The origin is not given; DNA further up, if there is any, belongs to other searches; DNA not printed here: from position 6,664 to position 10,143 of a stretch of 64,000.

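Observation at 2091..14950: Compact NRPS cluster with an ACAD / stand-alone A enzyme / carrier-protein starter cassette: predicted N-acyl (pyrrolyl- or unsaturated-acyl-) dipeptide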

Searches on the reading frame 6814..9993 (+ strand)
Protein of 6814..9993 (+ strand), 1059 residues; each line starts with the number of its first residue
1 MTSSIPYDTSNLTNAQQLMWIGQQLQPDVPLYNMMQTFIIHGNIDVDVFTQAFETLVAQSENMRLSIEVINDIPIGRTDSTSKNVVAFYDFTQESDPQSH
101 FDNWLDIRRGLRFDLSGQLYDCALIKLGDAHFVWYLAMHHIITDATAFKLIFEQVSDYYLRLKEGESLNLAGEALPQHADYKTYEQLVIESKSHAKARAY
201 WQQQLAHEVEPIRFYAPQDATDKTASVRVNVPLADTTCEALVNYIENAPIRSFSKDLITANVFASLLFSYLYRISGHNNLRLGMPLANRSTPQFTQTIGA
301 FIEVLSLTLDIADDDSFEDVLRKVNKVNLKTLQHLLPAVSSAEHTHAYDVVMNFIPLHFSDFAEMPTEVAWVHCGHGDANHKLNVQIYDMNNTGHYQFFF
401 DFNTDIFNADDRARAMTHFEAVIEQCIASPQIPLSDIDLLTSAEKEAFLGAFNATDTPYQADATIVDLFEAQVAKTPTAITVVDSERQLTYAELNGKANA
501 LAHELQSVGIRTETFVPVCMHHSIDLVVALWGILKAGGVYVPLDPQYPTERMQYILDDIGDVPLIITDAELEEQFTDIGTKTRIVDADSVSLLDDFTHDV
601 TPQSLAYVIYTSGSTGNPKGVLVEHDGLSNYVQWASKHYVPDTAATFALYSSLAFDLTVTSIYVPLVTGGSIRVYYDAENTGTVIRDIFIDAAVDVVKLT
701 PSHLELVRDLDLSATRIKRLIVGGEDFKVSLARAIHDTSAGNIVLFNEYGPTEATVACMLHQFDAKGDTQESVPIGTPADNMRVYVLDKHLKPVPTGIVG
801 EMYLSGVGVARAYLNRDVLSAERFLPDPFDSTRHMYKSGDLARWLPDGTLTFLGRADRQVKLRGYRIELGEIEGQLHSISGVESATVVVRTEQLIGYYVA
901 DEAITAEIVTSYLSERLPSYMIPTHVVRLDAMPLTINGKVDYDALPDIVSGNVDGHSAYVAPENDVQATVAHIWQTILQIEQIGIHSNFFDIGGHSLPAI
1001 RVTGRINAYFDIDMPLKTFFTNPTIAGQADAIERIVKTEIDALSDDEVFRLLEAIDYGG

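Call 3: search_protein_families(library=pfam, proteins=[window:6814-9993:+])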
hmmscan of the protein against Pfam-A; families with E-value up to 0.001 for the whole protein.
window:6814-9993:+ (1059 aa): 4 families
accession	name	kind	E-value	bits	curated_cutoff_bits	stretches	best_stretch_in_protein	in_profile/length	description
PF00501.34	AMP-binding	-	2.4e-68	231.2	29.9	1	469-814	1-384/384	AMP-binding enzyme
PF00668.25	Condensation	-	1.8e-54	185.6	30.6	1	10-448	5-455/456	Condensation domain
PF00550.31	PP-binding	-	1.9e-13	50.9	20.8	1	969-1032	2-67/67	Phosphopantetheine attachment site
PF13193.12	AMP-binding_C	-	1.2e-07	32.9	24.5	1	871-939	1-76/76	AMP-binding enzyme C-terminal domain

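Call 7: search_protein_families(library=ncbifam, proteins=[window:6814-9993:+], max_evalue=0.01)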
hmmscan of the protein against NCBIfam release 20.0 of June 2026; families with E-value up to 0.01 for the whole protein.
window:6814-9993:+ (1059 aa): 103 families (the best 25 are shown)
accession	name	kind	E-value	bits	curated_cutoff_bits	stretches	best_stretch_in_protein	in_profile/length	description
NF004282.0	PRK05691.1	subfamily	3.2e-181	604.3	4090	1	13-1037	679-1710/4334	non-ribosomal peptide synthase/polyketide synthase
NF047350.1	aureusi_NRPS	equivalog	3.2e-144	482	2500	1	263-1043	220-986/2373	aureusimine non-ribosomal peptide synthetase AusA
NF041803.1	NRPS_SolG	exception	5.7e-141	471.2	2200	1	134-1029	239-1152/1163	solanimycin non-ribosomal peptide synthetase SolG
NF038078.1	NRPS_MxcG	equivalog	3.2e-132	442.2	2300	1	11-1037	6-1046/1442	myxochelin non-ribosomal peptide synthetase MxcG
TIGR01733.1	AA-adenyl-dom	subfamily_domain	2.9e-126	421.6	317.4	1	490-887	1-409/409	amino acid adenylation domain-containing protein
NF007605.2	PRK10252.1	equivalog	9.4e-115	384.5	2400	1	12-1010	6-1019/1292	enterobactin non-ribosomal peptide synthetase EntF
NF003417.0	PRK04813.1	subfamily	2.5e-80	270.5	476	1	465-946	5-500/505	D-alanine--poly(phosphoribitol) ligase subunit DltA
TIGR01734.1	D-ala-DACP-lig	equivalog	1.2e-78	264.9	559.85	1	467-947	4-500/504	D-alanine--poly(phosphoribitol) ligase subunit DltA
TIGR03443.1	alpha_am_amid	equivalog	2.5e-78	263.7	1030.1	4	909-1043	786-928/1390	L-aminoadipate-semialdehyde dehydrogenase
NF004837.0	PRK06187.1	subfamily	1e-48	165.9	476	2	597-945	164-518/531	long-chain-fatty-acid--CoA ligase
TIGR03098.1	ligase_PEP_1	hypoth_equivalog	5.3e-48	163.8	592.35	1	465-945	2-514/517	acyl-CoA ligase (AMP-forming), exosortase A system-associated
NF052269.1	Staph_lig_FadD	equivalog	2.6e-37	128.3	650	1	473-948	12-492/499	long-chain-fatty-acid--CoA ligase FadD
NF005863.0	PRK07798.1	subfamily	1.7e-36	125.9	543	2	463-634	4-195/540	acyl-CoA synthetase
TIGR01923.1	menE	equivalog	2.1e-35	122.4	330.15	1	490-942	1-439/442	o-succinylbenzoate--CoA ligase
NF004511.1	PRK05852.1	equivalog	1.2e-34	119.8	650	1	465-945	1-500/505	FadD7 family fatty acid--CoA ligase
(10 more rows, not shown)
